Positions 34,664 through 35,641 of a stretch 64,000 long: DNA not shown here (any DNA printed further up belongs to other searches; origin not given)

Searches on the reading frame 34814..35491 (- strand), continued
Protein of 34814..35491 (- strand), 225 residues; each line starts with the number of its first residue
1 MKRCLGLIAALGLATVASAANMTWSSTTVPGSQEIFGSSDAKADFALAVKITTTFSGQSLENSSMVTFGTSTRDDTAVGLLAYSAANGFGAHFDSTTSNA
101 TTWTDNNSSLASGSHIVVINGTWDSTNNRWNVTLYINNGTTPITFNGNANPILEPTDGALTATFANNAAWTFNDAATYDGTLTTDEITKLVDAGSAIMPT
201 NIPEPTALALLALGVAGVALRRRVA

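Call 65: fold_search(model_id=the predicted structure, library=pdb)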
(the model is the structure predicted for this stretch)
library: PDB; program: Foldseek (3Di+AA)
matches with E <= 10: 844; with E <= 0.001: 50
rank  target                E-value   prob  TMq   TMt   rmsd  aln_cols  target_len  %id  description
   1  9oz8_B                3.6e-05  1.00  0.36  0.13  13.7       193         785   11  Cryo-EM structure of chicken NEL dimer bound with one human NICOL. (released 2026-02-25)
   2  7oa8                  4.5e-05  1.00  0.42  0.27   7.5       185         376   12  PilC minor pilin of Streptococcus sanguinis SK36 type IV pili (released 2022-05-04)
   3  7oa7                  5.0e-05  1.00  0.47  0.32   5.2       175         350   15  PilC minor pilin of Streptococcus sanguinis 2908 type IV pili (released 2022-05-04)
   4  6er4_A                5.3e-05  1.00  0.44  0.49   6.4       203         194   15  Ruminococcus gnavus IT-sialidase CBM40 bound to alpha2,6 sialyllactose (released 2018-05-02)
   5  8qft                  5.9e-05  1.00  0.42  0.10   5.5       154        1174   12  X-ray structure of non-toxic non-hemagglutinin (NTNH) protein from botulinum neurotoxin serotype X (released 2024-08-14)
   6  8jp4_A                1.7e-04  0.99  0.28  0.22  13.1       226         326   14  Cryo-EM structure of the head region of full-length ERGIC-53 with MCFD2 (form A) (released 2024-04-17)
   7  8byp_N                1.8e-04  1.00  0.41  0.10   5.6       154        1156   12  Botulinum neurotoxin serotype X in complex with NTNH/X (released 2023-02-08)
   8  3v0a_B                2.3e-04  1.00  0.48  0.11   7.3       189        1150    8  2.7 angstrom crystal structure of BoNT/Ai in complex with NTNHA (released 2012-03-14)
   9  3fuo                  2.7e-04  1.00  0.42  0.25   5.5       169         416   16  The Crystal structure of receptor binding domain of botulinum neurotoxin serotype A (released 2009-06-16)
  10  5jmc_G                2.7e-04  1.00  0.35  0.21   6.7       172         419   15  Receptor binding domain of Botulinum neurotoxin A in complex with rat SV2C (released 2016-06-15)
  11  5tpb_B                2.7e-04  1.00  0.34  0.21   7.0       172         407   14  Binding domain of BoNT/A complexed with ganglioside variant (released 2017-01-18)
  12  7y5n_C                2.8e-04  1.00  0.41  0.11   8.6       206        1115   11  Structure of 1:1 PAPP-A.ProMBP complex(half map) (released 2023-01-11)
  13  3o0x_A                2.8e-04  1.00  0.38  0.35   9.3       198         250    8  Structural basis of carbohydrate recognition by calreticulin (released 2010-09-29)
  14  3o0x_B                3.0e-04  1.00  0.38  0.35   9.3       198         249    8  Structural basis of carbohydrate recognition by calreticulin (released 2010-09-29)
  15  2r1d_F                3.0e-04  1.00  0.36  0.42   7.2       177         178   14  Crystal structure of rat neurexin 1beta in the Ca2+ containing form (released 2008-04-01)
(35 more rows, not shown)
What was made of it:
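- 34814..35491 (-): Gene D: a 225-aa secreted PEP-CTERM protein with a ConA/LamG-like beta-sandwich. Foldseek hits to lectin/LNS/CBM40 folds (call 65).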
